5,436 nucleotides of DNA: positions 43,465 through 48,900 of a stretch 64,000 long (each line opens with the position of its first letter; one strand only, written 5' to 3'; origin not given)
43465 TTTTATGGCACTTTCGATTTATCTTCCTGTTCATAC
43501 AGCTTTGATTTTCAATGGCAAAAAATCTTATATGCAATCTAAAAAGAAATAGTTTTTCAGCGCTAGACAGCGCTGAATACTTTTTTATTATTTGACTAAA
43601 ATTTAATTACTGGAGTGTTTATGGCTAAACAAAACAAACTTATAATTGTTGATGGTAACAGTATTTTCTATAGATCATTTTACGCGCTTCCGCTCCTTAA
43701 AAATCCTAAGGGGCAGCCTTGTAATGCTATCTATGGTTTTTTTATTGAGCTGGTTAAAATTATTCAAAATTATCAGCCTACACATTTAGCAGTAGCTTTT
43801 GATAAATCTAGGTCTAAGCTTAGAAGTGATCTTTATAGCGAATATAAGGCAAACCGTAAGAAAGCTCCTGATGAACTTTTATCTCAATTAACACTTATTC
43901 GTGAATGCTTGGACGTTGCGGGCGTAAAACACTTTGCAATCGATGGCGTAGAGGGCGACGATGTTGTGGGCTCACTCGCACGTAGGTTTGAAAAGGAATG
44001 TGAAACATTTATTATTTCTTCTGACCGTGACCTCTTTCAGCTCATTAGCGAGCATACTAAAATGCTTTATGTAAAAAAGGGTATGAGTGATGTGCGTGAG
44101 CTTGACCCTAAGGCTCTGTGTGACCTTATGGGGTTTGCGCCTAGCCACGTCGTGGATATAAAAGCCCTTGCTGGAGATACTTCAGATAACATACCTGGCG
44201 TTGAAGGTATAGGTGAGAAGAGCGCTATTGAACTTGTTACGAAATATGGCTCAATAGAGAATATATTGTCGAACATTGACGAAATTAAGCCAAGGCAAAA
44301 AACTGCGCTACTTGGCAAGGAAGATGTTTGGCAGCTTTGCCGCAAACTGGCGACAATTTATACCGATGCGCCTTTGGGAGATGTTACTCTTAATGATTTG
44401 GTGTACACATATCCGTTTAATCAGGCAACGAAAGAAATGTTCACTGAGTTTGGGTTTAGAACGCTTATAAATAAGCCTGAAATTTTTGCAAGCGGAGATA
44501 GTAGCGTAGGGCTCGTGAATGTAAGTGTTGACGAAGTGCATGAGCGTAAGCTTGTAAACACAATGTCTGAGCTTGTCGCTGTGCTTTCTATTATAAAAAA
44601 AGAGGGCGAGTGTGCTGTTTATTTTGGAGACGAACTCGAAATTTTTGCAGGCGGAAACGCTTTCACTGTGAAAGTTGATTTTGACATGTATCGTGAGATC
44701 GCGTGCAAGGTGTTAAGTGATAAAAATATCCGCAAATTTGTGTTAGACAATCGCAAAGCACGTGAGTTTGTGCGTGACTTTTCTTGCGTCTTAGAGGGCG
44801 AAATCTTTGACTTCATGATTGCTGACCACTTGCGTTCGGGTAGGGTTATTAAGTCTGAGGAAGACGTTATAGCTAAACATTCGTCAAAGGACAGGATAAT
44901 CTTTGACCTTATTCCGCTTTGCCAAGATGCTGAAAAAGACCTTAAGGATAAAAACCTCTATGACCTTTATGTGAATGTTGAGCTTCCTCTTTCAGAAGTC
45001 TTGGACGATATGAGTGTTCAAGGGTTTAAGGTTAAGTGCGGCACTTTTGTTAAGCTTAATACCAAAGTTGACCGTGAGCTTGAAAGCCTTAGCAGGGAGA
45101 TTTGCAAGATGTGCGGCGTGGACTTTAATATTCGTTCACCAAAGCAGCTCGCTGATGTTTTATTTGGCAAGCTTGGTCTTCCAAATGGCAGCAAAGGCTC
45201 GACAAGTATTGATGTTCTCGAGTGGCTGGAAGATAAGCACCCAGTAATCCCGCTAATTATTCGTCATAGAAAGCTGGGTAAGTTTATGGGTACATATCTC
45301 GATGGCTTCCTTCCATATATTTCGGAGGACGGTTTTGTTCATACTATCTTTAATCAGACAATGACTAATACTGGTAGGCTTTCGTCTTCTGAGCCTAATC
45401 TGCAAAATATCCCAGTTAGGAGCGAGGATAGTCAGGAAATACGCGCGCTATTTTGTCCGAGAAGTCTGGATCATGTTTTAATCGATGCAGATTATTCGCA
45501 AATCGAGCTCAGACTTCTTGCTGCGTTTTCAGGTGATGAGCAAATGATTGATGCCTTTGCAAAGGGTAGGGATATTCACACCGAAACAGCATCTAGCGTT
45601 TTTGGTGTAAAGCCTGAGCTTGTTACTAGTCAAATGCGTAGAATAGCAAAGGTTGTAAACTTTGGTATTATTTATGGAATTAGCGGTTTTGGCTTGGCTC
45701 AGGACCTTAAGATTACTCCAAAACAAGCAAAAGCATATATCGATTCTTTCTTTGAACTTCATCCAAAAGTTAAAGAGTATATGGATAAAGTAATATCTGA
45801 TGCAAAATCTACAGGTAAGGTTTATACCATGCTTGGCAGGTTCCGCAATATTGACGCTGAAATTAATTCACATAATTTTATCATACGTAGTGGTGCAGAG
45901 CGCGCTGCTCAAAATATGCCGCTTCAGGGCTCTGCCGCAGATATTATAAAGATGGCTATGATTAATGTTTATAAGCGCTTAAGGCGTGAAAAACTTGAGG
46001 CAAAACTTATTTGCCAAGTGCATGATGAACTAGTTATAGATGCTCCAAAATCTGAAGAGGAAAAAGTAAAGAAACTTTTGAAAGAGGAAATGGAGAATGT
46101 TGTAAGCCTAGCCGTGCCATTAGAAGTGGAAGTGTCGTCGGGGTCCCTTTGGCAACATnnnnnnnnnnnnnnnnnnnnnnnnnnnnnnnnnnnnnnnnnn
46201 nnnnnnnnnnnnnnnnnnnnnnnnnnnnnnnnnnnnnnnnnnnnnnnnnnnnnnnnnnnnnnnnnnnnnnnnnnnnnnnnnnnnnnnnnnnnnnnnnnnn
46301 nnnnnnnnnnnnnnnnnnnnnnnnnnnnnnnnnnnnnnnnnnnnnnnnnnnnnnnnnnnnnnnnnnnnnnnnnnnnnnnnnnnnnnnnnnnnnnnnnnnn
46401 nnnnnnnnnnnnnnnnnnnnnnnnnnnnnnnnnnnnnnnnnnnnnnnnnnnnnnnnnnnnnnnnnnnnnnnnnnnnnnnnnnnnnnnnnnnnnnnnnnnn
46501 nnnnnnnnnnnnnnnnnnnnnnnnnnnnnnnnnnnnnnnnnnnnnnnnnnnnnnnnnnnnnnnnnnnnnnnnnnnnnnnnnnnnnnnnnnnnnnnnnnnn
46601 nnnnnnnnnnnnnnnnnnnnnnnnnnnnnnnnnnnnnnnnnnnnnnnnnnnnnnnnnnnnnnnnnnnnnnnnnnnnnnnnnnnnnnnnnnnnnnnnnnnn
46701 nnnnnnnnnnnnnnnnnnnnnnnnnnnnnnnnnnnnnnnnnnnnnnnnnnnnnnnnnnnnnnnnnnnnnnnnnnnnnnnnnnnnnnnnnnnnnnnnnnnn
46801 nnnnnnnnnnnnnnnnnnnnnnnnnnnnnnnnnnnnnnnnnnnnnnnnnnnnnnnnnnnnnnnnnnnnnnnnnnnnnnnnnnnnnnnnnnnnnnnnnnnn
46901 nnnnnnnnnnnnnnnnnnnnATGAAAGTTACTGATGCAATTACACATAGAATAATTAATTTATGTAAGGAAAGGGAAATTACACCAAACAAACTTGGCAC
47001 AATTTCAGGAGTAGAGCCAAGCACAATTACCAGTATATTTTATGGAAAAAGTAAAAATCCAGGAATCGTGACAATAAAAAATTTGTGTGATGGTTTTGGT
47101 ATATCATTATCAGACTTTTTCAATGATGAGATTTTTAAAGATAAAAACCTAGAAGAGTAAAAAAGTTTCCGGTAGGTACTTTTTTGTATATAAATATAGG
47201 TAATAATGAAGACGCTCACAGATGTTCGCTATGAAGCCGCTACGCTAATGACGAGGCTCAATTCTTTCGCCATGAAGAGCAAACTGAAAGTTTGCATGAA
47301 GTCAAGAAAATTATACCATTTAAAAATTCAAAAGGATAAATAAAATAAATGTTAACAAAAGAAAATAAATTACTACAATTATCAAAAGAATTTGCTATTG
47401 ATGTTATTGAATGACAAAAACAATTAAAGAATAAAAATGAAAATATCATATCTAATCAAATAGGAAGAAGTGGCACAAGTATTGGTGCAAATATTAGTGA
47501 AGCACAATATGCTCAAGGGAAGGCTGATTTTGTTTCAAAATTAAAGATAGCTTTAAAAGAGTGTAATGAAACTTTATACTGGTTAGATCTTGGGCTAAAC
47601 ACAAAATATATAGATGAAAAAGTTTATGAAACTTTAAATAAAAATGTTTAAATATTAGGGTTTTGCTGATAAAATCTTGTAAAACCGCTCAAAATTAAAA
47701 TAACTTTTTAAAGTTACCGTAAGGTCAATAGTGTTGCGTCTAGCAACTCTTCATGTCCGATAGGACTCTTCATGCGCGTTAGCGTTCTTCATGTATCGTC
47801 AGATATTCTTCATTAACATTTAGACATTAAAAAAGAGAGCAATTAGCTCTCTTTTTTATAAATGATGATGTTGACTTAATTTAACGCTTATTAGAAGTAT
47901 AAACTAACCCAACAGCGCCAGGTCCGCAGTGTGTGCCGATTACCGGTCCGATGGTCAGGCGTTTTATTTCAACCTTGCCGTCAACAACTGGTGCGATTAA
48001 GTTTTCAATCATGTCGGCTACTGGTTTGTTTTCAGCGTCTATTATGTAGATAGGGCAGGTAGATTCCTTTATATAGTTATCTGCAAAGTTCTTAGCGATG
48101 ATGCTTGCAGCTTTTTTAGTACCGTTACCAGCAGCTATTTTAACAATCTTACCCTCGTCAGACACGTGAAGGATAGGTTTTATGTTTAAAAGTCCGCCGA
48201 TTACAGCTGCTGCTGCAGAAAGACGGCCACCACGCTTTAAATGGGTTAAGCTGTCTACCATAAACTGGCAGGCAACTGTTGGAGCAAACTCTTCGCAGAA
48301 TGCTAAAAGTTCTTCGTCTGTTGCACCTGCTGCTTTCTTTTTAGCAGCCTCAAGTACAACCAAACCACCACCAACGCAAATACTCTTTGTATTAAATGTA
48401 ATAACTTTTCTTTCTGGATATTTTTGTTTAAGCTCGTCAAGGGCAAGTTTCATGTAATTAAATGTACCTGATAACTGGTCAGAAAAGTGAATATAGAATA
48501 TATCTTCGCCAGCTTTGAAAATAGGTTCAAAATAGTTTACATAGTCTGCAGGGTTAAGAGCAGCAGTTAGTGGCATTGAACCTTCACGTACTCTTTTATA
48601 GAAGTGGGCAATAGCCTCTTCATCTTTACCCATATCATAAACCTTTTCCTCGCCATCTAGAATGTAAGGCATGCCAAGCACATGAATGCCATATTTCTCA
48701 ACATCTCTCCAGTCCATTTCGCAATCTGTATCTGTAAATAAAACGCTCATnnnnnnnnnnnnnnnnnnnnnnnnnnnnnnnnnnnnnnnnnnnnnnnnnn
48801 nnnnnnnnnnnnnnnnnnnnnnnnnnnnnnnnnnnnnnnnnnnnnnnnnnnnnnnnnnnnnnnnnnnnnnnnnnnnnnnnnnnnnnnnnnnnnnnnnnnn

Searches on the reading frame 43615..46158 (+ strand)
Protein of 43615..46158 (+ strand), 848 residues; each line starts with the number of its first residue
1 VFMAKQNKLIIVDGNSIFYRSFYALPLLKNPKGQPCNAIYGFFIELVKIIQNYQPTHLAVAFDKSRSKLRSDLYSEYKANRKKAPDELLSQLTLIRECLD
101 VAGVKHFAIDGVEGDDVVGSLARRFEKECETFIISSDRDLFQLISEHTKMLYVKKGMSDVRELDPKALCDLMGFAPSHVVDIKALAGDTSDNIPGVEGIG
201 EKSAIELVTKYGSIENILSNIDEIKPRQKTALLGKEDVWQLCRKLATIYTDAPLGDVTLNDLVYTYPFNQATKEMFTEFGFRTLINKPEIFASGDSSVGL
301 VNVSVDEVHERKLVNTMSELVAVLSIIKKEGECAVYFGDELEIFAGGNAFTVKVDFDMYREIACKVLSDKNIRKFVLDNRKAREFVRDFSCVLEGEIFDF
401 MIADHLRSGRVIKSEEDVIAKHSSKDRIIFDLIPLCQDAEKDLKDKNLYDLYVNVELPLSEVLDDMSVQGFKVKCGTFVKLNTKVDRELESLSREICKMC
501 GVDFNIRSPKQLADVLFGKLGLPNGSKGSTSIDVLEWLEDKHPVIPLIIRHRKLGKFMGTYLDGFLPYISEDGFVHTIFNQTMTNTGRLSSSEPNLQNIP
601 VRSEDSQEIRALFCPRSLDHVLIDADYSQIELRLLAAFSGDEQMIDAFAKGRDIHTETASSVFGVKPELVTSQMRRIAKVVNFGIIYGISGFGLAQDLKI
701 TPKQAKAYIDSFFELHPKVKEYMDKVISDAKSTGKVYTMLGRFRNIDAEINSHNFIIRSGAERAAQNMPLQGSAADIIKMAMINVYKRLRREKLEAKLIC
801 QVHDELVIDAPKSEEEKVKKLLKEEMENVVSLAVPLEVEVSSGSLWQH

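Call 11: search_protein_families(library=pfam, proteins=[window:43615-46158:+], max_evalue=0.01)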
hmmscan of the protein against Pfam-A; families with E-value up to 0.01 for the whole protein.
window:43615-46158:+ (848 aa): 3 families
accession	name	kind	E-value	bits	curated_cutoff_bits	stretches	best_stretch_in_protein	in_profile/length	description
PF00476.26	DNA_pol_A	-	5.7e-143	476.9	34.3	1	480-847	6-380/381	DNA polymerase family A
PF02739.22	5_3_exonuc_N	-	1.5e-51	174.8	34.3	1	8-169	1-160/164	5'-3' exonuclease, N-terminal resolvase-like domain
PF01367.25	5_3_exonuc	-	5.5e-28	97.8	40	1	175-265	2-92/97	5'-3' exonuclease, C-terminal SAM fold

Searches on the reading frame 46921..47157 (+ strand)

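Call 69: search_protein_families(library=ncbifam, proteins=[window:46921-47157:+], max_evalue=0.01)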
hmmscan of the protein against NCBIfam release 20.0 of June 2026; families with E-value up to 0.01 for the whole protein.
window:46921-47157:+ (79 aa): 2 families
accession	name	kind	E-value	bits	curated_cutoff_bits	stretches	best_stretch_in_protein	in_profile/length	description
NF007408.0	PRK09943.1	equivalog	4.9e-05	23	211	1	6-72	7-72/185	HTH-type transcriptional regulator PuuR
NF046032.1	TransRegSlrRBacil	equivalog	0.0018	18.4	250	1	10-72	4-67/149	HTH-type transcriptional regulator SlrR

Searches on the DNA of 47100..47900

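Call 73: search_rna_families(source=window, start=47100, end=47900, threshold=evalue, max_evalue=10)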
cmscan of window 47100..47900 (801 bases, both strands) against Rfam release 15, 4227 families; matches with E-value up to 10: 9.
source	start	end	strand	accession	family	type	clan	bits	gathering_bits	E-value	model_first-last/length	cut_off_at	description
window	47820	47867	-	RF00249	mir-46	Gene; miRNA;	-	24.7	44.7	0.019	1-85/85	no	mir-46/mir-47/mir-281 microRNA precursor family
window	47822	47886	-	RF02029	sraA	Gene; sRNA;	-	22.8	56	0.58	1-95/95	no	sraA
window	47104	47167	+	RF02075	STnc230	Gene; sRNA;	-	21.7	50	1.5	1-83/83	no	Enterobacterial sRNA STnc230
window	47373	47414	-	RF03388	mir-9418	Gene; miRNA;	-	18.7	82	1.9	1-61/61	no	mir-9418 microRNA precursor family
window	47593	47632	+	RF01376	CRISPR-DR63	Gene; CRISPR;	CL00015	18.7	37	4.7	1-37/37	no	CRISPR RNA direct repeat element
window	47505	47546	+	RF03537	Flavi_TBFV_SL6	Cis-reg;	-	18.1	38.3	0.14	1-45/45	no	Tick-borne Flavivirus short stem-loop SL6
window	47789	47857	+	RF02607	AbsR25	Gene; sRNA;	-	17.2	47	2.8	1-164/164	no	Acinetobacter sRNA 25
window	47829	47853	-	RF04344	Plastid-psbA-3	Cis-reg;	CL00153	16.6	48.4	5.5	1-57/57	no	Plastid-psbA-3 3UTR RNA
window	47637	47687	-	RF01091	PK-SPCSV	Cis-reg;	-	16.2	36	6.1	1-61/61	no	3'-terminal pseudoknot in SPCSV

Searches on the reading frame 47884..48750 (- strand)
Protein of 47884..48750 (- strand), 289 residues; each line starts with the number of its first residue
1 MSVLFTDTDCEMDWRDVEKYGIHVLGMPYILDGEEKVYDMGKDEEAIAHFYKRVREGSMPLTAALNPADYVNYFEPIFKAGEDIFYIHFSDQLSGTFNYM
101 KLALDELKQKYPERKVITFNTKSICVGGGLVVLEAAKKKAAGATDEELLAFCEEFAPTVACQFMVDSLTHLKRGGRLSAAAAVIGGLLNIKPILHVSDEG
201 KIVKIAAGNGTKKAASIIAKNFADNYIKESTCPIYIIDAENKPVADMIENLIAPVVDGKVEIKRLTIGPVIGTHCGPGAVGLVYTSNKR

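Call 11: search_protein_families(library=pfam, proteins=[window:47884-48603:-], max_evalue=0.01)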
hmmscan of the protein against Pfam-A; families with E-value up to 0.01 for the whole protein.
window:47884-48603:- (240 aa): 1 family
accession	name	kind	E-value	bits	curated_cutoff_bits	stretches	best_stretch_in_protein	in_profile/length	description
PF02645.21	DegV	-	9e-55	186.4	27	1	1-236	47-278/280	Uncharacterised protein, DegV family COG1307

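Call 53: find_homologous_proteins(query=window:47884-48750:-, max_evalue=1e-60)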
Query window:47884-48750:- (289 aa): 558 proteins with E <= 1e-60 among 6876 candidates; the best 120 are listed.
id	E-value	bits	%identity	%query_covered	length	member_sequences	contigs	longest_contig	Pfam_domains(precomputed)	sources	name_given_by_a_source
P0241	9.9e-171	585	88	100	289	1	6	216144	PF02645.22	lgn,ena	-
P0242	6.1e-170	582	89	100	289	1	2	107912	PF02645.22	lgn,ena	-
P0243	1.7e-161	554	85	100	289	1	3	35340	PF02645.22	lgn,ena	-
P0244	1.8e-149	515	78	100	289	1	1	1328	PF02645.22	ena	-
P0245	6.9e-139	480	73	100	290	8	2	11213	PF02645.22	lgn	-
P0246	1.6e-114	400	62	100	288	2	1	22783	PF02645.22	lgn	-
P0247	1.9e-112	393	61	100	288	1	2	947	PF02645.22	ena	-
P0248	3.1e-109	383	58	100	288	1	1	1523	PF02645.22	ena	-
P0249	4.0e-108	379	57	100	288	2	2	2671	PF02645.22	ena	-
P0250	2.8e-107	376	60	100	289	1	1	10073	PF02645.22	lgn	-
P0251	6.5e-107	375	58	100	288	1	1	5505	PF02645.22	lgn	-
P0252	1.1e-106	374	57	100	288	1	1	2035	PF02645.22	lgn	-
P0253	6.8e-106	372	57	100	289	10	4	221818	PF02645.22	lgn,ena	-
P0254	2.0e-105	370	57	100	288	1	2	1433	PF02645.22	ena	-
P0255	2.2e-105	370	57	100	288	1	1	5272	PF02645.22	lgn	-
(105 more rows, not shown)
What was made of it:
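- Tried and rejected: The nearest named DegV is from Christensenellales, at 60% identity (call 53).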

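Call 54: find_encoding_contigs(protein=P0242, flank=3000, max_places=2)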
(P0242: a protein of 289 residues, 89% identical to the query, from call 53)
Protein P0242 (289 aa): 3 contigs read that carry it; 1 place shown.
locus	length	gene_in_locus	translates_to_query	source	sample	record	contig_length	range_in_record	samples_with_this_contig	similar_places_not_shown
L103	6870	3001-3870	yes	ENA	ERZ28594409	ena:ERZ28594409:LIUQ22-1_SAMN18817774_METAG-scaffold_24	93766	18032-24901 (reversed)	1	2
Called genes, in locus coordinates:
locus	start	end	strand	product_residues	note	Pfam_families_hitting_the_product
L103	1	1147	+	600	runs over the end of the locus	PF08239:SH3_3 (faint)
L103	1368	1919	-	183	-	-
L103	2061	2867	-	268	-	-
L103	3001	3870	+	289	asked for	PF02645:DegV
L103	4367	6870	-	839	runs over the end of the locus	PF02739:5_3_exonuc_N, PF01367:5_3_exonuc, PF00476:DNA_pol_A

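Call 55: find_encoding_contigs(protein=P0241, flank=3000, max_places=3)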
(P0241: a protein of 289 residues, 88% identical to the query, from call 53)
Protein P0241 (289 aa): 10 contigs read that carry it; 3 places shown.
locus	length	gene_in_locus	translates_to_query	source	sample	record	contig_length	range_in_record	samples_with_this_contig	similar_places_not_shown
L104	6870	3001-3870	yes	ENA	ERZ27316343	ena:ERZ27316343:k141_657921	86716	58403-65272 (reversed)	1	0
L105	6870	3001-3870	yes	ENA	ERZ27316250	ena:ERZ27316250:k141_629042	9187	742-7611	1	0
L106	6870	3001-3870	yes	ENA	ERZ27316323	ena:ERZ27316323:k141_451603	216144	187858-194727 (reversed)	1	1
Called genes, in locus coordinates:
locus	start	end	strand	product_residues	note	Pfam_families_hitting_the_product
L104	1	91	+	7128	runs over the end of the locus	-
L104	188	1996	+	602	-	PF08239:SH3_3 (faint)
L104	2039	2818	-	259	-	-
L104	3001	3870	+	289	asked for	PF02645:DegV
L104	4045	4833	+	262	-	PF00106:adh_short, PF23441:SDR (weak), PF13561:adh_short_C2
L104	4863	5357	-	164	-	-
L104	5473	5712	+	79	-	PF13443:HTH_26 (weak)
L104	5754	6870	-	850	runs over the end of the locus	PF02739:5_3_exonuc_N, PF01367:5_3_exonuc, PF00476:DNA_pol_A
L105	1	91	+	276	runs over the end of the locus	?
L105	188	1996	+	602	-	PF08239:SH3_3 (faint)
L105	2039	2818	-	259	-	-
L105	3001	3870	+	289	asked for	PF02645:DegV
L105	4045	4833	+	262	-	PF00106:adh_short, PF23441:SDR (weak), PF13561:adh_short_C2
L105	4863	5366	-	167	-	-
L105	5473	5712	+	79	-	PF13443:HTH_26 (weak)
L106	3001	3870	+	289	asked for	PF02645:DegV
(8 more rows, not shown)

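Call 56: find_encoding_contigs(protein=P0243, flank=3000, max_places=2)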
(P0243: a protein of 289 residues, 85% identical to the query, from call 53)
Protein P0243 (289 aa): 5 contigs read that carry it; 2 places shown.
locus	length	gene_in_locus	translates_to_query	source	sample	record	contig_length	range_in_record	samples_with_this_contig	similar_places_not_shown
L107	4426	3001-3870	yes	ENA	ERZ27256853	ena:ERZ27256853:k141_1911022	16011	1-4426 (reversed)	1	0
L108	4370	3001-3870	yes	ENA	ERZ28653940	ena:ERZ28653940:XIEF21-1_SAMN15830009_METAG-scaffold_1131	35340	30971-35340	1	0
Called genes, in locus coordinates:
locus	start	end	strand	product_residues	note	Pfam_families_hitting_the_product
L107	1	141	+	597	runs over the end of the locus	PF08239:SH3_3 (faint)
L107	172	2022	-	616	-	PF00664:ABC_membrane, PF02463:SMC_N, PF00005:ABC_tran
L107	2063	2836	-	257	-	-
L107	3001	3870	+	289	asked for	PF02645:DegV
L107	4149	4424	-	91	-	?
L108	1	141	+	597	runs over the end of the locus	PF08239:SH3_3 (faint)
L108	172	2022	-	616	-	PF00664:ABC_membrane, PF02463:SMC_N, PF00005:ABC_tran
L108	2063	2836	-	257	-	-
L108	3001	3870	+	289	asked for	PF02645:DegV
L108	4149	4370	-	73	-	?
